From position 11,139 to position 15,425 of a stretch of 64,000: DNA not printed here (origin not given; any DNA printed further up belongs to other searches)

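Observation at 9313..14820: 1509-bp perfectly identical tract shared by two adjacent paralogs, with sharp breakpoints (recent gene conversion?)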

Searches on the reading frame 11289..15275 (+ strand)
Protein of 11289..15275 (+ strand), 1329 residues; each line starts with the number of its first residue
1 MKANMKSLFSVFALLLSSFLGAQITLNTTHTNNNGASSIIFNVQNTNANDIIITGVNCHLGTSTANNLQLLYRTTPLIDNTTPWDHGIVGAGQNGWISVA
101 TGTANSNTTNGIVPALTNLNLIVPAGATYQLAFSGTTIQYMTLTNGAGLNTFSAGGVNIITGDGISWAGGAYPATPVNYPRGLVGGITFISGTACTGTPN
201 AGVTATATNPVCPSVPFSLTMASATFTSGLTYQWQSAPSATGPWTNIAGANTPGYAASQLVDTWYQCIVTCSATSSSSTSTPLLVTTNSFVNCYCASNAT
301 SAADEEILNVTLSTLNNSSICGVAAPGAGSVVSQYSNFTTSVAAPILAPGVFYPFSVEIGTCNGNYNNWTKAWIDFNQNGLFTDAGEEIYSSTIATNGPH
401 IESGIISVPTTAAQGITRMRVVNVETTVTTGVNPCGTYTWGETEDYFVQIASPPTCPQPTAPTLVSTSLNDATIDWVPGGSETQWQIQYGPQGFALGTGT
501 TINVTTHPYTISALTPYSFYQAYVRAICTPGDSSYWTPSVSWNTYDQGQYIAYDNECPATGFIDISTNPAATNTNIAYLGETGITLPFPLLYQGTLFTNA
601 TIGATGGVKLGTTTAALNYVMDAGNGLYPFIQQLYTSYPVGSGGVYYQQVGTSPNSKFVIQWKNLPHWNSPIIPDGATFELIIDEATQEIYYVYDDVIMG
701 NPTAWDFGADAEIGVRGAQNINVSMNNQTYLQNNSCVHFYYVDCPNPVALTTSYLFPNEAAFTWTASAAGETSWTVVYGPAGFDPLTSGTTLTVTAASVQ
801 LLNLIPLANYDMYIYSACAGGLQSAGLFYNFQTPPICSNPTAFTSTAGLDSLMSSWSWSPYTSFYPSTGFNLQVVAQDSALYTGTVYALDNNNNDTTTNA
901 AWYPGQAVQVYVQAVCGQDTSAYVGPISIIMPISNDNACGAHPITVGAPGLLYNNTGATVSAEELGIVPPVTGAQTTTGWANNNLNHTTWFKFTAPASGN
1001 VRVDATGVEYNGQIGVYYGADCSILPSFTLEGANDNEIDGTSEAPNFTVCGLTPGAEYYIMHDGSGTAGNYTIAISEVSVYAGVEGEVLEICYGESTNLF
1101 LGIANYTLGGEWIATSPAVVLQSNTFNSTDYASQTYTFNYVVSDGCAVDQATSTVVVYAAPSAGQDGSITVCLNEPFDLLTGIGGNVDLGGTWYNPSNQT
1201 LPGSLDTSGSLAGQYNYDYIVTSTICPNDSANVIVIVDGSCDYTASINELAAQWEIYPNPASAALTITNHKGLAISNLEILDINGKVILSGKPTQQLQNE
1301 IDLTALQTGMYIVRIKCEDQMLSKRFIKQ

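Call 5: search_protein_families(library=pfam, proteins=[window:11289-15275:+], max_evalue=0.01)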
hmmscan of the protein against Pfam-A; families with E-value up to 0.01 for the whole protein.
window:11289-15275:+ (1329 aa): 3 families
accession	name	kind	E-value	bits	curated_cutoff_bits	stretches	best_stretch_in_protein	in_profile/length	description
PF20009.4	GEVED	-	3.5e-19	69.8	24.4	1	371-449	3-78/78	GEVED domain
PF18962.6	Por_Secre_tail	-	1.1e-13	51.7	27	1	1256-1327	1-74/75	Secretion system C-terminal sorting domain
PF00041.27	fn3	-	5.5e-08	33.4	25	1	458-537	2-78/84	Fibronectin type III domain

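Call 9: find_encoding_contigs(protein=window:11289-15275:+, flank=10000, max_places=10)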
Protein window:11289-15275:+ (1329 aa): no gene with exactly this product is on record in the collection.
